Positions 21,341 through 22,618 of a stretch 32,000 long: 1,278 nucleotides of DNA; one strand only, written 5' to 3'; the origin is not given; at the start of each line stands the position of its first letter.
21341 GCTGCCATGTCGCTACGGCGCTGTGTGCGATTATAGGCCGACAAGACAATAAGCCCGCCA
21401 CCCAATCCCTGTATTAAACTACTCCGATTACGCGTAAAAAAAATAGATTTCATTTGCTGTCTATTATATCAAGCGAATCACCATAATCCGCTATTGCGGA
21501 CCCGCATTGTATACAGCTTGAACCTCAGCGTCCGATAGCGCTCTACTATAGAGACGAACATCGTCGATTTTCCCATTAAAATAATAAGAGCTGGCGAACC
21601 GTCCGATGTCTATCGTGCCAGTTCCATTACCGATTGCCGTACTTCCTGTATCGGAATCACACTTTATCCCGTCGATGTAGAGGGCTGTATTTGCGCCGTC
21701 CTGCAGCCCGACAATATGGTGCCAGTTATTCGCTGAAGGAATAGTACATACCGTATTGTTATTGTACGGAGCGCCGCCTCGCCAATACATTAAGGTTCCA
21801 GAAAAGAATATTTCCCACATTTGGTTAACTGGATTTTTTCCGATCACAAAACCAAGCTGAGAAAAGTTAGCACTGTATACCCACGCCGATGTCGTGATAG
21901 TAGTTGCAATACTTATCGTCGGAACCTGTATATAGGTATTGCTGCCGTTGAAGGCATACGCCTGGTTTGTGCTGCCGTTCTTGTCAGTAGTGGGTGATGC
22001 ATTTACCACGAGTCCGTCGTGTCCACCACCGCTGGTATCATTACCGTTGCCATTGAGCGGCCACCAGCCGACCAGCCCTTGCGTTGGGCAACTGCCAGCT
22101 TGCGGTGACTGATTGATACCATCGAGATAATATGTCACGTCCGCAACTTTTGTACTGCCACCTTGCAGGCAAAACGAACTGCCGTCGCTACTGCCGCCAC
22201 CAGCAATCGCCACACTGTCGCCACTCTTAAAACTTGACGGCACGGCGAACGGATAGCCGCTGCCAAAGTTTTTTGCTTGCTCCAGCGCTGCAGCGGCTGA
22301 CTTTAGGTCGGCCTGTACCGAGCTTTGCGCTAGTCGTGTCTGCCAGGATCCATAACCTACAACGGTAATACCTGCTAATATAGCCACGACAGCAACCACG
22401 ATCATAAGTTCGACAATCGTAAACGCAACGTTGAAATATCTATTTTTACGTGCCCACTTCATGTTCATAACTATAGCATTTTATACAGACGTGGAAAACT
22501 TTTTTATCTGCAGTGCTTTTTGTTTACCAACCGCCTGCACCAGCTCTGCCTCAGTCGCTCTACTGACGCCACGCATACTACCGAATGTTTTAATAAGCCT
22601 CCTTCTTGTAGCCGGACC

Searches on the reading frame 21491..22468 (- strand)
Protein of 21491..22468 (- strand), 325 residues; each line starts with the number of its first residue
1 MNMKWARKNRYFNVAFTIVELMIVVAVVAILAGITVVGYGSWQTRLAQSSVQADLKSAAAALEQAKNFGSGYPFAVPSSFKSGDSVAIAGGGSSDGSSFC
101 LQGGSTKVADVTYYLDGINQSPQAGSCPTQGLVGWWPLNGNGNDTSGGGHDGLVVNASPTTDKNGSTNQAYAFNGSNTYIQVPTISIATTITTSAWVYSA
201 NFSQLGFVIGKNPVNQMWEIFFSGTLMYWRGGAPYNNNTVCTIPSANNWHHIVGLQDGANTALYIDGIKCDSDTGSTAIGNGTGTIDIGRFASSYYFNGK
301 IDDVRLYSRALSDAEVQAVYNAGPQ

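Call 5: search_protein_families(library=ncbifam, proteins=[window:21491-22468:-], max_evalue=1)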
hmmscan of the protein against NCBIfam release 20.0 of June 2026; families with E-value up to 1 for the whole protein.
window:21491-22468:- (325 aa): 12 families
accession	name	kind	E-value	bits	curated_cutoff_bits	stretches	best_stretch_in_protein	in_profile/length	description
NF041775.1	typeIV_PilA_Myxo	equivalog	4.9e-08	33.2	400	1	12-61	9-58/214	type IV pilin protein PilA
TIGR01710.1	typeII_sec_gspG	equivalog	3.9e-05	23.7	88.85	1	16-66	3-53/134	type II secretion system major pseudopilin GspG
NF052521.1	TafC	equivalog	5.7e-05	22.4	410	1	238-322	274-362/373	TafC family fimbrial protein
NF007862.0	PRK10574.1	equivalog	8.1e-05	22.8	138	1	15-45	6-36/145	prepilin peptidase-dependent pilin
TIGR01708.2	typeII_sec_gspH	equivalog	0.00026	21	80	1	16-65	4-50/169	type II secretion system minor pseudopilin GspH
TIGR02596.1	TIGR02596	subfamily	0.0006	20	70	1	16-62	1-49/196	Verru_Chthon cassette protein D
NF007800.0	PRK10506.1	equivalog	0.0052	16.6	158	1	15-52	10-49/163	prepilin peptidase-dependent protein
TIGR02532.1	IV_pilin_GFxxxE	domain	0.0082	16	16.3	1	16-35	4-23/24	prepilin-type N-terminal cleavage/methylation domain-containing protein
NF040999.1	pilin_ComGC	equivalog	0.03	14.5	75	1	15-36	3-24/84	competence type IV pilus major pilin ComGC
TIGR02599.1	TIGR02599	subfamily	0.067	12.4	256.5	1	15-63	1-50/361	Verru_Chthon cassette protein C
NF007973.0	PRK10697.1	equivalog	0.071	13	136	1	10-46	28-64/119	envelope stress response membrane protein PspC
NF038303.1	EPS_HpsB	equivalog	0.86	9.5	150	0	15-46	4-36/211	hormogonium polysaccharide secretion pseudopilin HpsB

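Call 70: search_protein_families(library=pfam, proteins=[window:21491-22468:-], max_evalue=0.001)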
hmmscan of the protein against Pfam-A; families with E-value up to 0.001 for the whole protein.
window:21491-22468:- (325 aa): 1 family
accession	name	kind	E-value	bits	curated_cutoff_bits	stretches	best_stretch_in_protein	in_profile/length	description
PF13385.13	Laminin_G_3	-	3.5e-23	82.8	27.6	1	174-317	1-151/151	Concanavalin A-like lectin/glucanases superfamily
